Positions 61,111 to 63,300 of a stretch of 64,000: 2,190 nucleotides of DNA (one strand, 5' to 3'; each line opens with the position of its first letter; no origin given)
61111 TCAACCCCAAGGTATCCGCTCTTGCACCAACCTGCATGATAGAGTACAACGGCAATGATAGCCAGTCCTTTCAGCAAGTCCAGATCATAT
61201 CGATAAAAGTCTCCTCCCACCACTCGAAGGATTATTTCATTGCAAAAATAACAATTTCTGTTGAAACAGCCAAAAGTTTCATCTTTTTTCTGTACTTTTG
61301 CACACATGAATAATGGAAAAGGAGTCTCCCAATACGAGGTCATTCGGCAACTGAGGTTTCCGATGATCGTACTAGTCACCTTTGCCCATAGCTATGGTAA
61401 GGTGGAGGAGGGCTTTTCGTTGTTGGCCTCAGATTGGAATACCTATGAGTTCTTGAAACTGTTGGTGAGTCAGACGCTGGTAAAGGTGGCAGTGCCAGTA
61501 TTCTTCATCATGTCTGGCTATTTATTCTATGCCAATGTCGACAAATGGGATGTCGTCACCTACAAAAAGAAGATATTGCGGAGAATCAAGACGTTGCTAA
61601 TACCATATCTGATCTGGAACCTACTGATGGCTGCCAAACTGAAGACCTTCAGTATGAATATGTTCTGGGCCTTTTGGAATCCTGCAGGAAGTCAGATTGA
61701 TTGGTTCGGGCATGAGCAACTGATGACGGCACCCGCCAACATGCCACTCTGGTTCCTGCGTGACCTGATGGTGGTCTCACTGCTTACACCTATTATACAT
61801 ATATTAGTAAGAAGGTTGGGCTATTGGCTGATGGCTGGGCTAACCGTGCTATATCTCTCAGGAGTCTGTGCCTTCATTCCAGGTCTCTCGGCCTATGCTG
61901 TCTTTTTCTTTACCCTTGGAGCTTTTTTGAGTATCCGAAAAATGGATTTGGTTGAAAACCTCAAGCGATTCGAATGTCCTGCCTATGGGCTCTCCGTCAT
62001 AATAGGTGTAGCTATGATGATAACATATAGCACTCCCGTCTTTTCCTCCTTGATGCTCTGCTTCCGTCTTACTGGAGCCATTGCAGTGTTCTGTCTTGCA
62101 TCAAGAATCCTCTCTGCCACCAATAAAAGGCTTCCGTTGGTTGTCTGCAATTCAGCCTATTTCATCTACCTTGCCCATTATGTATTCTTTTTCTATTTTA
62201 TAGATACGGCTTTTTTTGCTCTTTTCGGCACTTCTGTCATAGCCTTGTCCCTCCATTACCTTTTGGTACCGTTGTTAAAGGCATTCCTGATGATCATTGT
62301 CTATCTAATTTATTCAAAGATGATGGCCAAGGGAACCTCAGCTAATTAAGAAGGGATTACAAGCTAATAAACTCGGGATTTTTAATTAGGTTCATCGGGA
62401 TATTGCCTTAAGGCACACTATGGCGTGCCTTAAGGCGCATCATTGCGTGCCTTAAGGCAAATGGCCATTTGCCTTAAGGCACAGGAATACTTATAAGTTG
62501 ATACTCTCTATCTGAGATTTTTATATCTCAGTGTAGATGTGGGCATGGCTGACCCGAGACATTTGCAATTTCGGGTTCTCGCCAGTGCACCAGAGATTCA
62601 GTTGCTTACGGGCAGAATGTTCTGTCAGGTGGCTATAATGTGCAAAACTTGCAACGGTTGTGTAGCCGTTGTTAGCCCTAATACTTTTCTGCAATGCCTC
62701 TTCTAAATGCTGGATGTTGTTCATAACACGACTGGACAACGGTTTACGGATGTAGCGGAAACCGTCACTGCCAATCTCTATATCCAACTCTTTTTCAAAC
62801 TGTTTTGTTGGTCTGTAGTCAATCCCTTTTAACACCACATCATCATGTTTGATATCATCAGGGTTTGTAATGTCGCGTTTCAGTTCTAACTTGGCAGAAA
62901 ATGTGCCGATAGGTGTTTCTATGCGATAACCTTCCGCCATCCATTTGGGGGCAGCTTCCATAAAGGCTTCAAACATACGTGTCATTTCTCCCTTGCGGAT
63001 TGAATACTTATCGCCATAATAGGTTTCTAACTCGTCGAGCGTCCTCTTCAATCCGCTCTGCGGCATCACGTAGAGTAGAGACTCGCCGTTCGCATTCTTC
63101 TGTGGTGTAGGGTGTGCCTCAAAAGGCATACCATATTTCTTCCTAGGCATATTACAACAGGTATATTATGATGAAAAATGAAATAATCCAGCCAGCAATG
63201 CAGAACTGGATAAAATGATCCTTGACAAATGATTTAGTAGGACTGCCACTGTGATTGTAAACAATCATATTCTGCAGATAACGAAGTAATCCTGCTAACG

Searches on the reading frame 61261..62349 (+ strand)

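Call 23: search_protein_families(library=pfam, proteins=[window:61261-62349:+], max_evalue=0.0001)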
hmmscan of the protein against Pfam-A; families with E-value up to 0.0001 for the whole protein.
window:61261-62349:+ (362 aa): 1 family
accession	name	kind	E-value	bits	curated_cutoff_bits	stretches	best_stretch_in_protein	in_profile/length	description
PF01757.29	Acyl_transf_3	-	4.5e-23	82.3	31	1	31-343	7-316/326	Acyltransferase domain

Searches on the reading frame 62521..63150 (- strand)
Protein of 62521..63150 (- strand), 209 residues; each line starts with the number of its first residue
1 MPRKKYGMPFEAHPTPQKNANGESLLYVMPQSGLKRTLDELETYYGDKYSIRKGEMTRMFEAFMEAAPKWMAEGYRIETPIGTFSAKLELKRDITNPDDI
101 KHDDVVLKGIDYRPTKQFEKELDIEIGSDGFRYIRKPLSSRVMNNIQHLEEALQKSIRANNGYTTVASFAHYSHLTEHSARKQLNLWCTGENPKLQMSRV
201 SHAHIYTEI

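Call 23: search_protein_families(library=pfam, proteins=[window:62521-63150:-], max_evalue=0.0001)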
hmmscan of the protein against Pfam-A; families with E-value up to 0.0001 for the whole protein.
window:62521-63150:- (209 aa): 1 family
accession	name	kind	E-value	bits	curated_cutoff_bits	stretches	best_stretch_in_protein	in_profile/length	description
PF18291.6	HU-HIG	-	2e-10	41.2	26.2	1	10-122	5-118/125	HU domain fused to wHTH, Ig, or Glycine-rich motif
